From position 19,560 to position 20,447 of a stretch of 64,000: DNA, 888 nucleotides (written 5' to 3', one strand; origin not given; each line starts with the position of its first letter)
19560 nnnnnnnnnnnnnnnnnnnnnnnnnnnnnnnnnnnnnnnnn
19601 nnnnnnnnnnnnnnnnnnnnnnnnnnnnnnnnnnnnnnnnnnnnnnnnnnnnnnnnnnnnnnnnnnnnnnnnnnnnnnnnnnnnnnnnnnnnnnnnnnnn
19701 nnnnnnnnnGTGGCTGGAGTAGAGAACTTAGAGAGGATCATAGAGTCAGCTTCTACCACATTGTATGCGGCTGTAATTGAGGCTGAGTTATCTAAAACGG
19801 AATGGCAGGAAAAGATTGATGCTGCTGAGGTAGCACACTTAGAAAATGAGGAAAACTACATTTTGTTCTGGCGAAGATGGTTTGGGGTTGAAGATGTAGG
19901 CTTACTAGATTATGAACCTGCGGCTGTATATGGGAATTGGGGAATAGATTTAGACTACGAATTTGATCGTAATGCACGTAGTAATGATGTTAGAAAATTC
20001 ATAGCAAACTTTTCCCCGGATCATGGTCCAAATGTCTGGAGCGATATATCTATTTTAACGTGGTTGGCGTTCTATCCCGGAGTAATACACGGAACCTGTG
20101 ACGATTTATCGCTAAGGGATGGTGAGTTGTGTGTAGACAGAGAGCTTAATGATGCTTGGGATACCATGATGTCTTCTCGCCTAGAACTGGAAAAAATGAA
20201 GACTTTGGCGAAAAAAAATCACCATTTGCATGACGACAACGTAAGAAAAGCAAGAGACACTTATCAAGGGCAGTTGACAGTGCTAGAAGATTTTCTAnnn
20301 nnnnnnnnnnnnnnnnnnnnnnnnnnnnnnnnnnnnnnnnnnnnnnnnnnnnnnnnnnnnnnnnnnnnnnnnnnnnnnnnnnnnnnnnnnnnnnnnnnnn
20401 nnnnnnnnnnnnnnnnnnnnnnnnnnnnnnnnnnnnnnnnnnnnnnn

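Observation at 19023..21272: Giant, mirror-symmetric adaptor hairpin tipped by an unknown globular domain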

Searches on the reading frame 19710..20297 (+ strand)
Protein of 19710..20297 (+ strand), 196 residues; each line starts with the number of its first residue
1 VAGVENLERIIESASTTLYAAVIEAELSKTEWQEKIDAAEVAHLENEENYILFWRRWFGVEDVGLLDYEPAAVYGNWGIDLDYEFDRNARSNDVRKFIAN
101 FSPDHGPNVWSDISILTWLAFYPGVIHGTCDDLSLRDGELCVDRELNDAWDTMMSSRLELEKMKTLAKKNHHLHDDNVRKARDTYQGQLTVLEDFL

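Call 37: predict_structure(alignment_id=A3)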
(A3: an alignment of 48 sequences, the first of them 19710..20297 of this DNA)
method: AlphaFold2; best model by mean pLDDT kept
length: 196 residues; sequences in the alignment: 48
mean_pLDDT: 95.9   pTM: 0.84
mean pLDDT of the five models: 95.9, 95.2, 93.7, 90.1, 89.9
residues with pLDDT >= 90: 182; 70-90: 10; 50-70: 4; < 50: 0
segments of 3 or more residues with pLDDT < 50: none
pLDDT, mean of each block of 10 residues (from residue 1): 94 98 98 98 98 98 97 97 97 94 76 96 97 91 98 98 98 98 98 97
secondary structure, 60 per line:
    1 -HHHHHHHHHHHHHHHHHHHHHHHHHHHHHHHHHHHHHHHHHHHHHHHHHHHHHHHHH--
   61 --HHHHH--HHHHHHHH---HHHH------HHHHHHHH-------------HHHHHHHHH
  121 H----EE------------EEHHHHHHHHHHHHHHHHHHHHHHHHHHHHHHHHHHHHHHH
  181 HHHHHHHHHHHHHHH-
elements in order: H2-58 H63-67 H70-77 H81-84 H91-98 H112-121 H142-195

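Call 40: fold_search(model_id=the predicted structure, library=pdb)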
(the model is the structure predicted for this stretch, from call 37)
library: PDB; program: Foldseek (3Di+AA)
matches with E <= 10: 415; with E <= 0.001: 0
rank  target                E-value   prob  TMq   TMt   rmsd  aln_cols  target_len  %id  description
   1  6rwb_A                4.6e-01  0.25  0.26  0.03  22.4       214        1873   10  Cryo-EM structure of Yersinia pseudotuberculosis TcaA-TcaB (released 2019-10-23)
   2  8tqe_A                4.9e-01  0.30  0.27  0.03  19.3       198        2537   11  XptA2 wild type (released 2023-09-27)
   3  8h6j_4D               6.3e-01  0.12  0.17  0.14  19.0       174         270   12  Cryo-EM structure of human exon-defined spliceosome in the mature pre-B state. (released 2024-05-01)
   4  6ewy                  6.6e-01  0.33  0.28  0.28  14.8       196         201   12  RipA Peptidoglycan hydrolase (Rv1477, Mycobacterium tuberculosis) N-terminal domain (released 2018-05-02)
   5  9hmx_A                8.6e-01  0.18  0.25  0.26  20.8       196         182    9  Structure of SteB-RipA complex from Mycobacterium tuberculosis (released 2025-07-30)
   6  4i1q_A                8.6e-01  0.16  0.27  0.27  35.4       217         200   11  Crystal Structure of hBRAP1 N-BAR domain (released 2013-02-06)
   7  1few                  9.5e-01  0.18  0.23  0.25  34.5       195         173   11  CRYSTAL STRUCTURE OF SMAC/DIABLO (released 2000-09-13)
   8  4rsj_A                1.0e+00  0.15  0.26  0.22  14.2       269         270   10  Pyrococcus furiosus Smc hinge domain with an extended coiled coil (released 2014-12-31)
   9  3id6_A                1.1e+00  0.63  0.39  0.30  10.2       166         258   13  Crystal structure of Sulfolobus solfataricus Nop5 (1-262) and fibrillarin complex (released 2009-08-25)
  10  4tko                  1.1e+00  0.23  0.27  0.18  17.5       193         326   14  Structure of the periplasmic adaptor protein EmrA (released 2014-07-09)
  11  9mvz_D                1.1e+00  0.21  0.27  0.08  11.0       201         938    9  Tripartite complex of MmpL5-S5-AcpM from Mycolicibacterium smegmatis (released 2025-07-30)
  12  9c4k_B                1.1e+00  0.13  0.27  0.06  20.7       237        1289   10  Yersinia entomophaga holotoxin complex in prepore conformation (released 2025-12-31)
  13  2b5u_A                1.1e+00  0.60  0.39  0.19   8.0       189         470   13  Crystal Structure Of Colicin E3 V206C Mutant In Complex With Its Immunity Protein (released 2006-11-07)
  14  8aaf_a                1.1e+00  0.38  0.35  0.10  13.5       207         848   14  Yeast RQC complex in state G (released 2023-03-08)
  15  5xg2                  1.1e+00  0.16  0.24  0.21  14.2       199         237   12  Crystal structure of a coiled-coil segment (residues 345-468 and 694-814) of Pyrococcus yayanosii Smc (released 2017-06-07)
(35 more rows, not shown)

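Call 41: find_homologous_proteins(query=A3, max_evalue=0.00001)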
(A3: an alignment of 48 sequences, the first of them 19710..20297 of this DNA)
Query A3 (48 sequences) (196 aa, profile of the alignment): 1 proteins with E <= 0.00001 among 3589 candidates.
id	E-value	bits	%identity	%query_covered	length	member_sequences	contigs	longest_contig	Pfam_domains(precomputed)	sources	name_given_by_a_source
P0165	3.3e-44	169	26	87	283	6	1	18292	-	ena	-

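Call 44: find_encoding_contigs(protein=P0165, flank=8000, max_places=2)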
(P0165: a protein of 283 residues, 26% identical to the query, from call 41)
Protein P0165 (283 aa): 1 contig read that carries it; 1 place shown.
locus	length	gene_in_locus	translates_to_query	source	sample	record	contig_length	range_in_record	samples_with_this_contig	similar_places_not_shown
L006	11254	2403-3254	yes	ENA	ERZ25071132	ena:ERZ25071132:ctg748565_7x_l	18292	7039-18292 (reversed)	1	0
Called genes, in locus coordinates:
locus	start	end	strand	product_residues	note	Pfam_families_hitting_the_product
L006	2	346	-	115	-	?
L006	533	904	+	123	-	PF01936:NYN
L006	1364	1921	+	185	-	PF02627:CMD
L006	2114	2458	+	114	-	-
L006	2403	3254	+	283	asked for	-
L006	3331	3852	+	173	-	PF25990:Beta-barrel_YknX (weak), PF25967:RND-MFP_C (faint), PF25975:CzcB_C (faint)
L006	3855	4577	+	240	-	PF00005:ABC_tran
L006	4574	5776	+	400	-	PF12704:MacB_PCD, PF02687:FtsX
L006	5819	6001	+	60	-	-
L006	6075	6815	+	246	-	-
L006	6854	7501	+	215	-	PF20408:Abhydrolase_11, PF01738:DLH (weak)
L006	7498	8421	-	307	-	PF01068:DNA_ligase_A_M, PF04679:DNA_ligase_A_C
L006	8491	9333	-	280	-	PF02735:Ku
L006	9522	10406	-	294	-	PF13379:NMT1_2, PF09084:NMT1, PF12974:Phosphonate-bd (weak)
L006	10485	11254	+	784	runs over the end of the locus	PF01804:Penicil_amidase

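Call 47: search_solved_structures(query=A3, max_evalue=10)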
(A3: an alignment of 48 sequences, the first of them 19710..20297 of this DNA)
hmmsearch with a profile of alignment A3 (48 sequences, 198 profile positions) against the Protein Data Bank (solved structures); distinct sequences matched with E-value up to 10: 4.
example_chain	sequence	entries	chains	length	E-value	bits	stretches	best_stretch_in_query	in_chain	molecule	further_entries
4zry_B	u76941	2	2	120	0.05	16.4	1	2-55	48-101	Keratin, type II cytoskeletal 1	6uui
6jfv_B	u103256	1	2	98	0.14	14.9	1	3-55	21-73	Keratin, type II cytoskeletal 5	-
3tnu_B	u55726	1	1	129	1.7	11.4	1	3-55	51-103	Keratin, type II cytoskeletal 5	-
5cj1_A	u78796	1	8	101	3.2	10.5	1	146-196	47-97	Gp7-MYH7-(1526-1571) chimera protein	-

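Call 70: fold_search(model_id=the predicted structure, library=viral)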
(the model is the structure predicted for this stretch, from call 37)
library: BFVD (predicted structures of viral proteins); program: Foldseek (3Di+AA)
matches with E <= 10: 442; with E <= 0.001: 0
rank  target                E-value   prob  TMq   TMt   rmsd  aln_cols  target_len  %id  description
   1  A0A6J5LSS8            1.2e-01  0.99  0.47  0.40  13.2       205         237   15  Internal virion protein [uncultured Caudovirales phage]
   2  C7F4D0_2              1.4e-01  0.57  0.27  0.07  11.9       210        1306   11  (no name in the UniProt tables at hand)
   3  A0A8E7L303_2          1.7e-01  0.41  0.22  0.06  19.3       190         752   15  Tail protein [Enterococcus phage 113]
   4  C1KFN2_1              1.8e-01  0.38  0.23  0.06  15.3       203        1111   12  Putative tail fibre protein [Lactobacillus phage Lb338-1]
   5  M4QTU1                1.9e-01  0.82  0.35  0.07  13.7       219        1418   12  (no name in the UniProt tables at hand)
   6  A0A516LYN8            2.8e-01  0.51  0.27  0.23  14.1       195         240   12  (no name in the UniProt tables at hand)
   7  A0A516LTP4            3.0e-01  0.63  0.31  0.27  10.5       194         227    9  (no name in the UniProt tables at hand)
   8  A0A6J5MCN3            3.3e-01  0.44  0.28  0.29  15.7       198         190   13  Internal virion protein [uncultured Caudovirales phage]
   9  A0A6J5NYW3            3.5e-01  0.30  0.28  0.11  21.0       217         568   13  Endonuclease subunit [uncultured Caudovirales phage]
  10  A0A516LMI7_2          3.6e-01  0.47  0.25  0.06   8.9       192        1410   10  (no name in the UniProt tables at hand)
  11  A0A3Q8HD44            3.6e-01  0.33  0.29  0.06  16.6       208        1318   13  (no name in the UniProt tables at hand)
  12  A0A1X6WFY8            3.6e-01  0.14  0.20  0.17  18.3       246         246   14  (no name in the UniProt tables at hand)
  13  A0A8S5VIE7            3.6e-01  0.14  0.19  0.07  16.4       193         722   14  Major tail protein [Podoviridae sp. ct9H612]
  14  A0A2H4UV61            4.5e-01  0.51  0.30  0.09  17.9       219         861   11  Uncharacterized protein [Bodo saltans virus]
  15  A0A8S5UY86            4.5e-01  0.44  0.33  0.15  19.4       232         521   12  Hint [Phage sp. ctKtV17]
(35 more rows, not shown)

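Call 73: search_protein_families(library=ncbifam, proteins=[window:19710-20297:+], max_evalue=1)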
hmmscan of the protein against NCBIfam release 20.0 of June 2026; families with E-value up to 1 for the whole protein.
window:19710-20297:+ (196 aa): 0 families
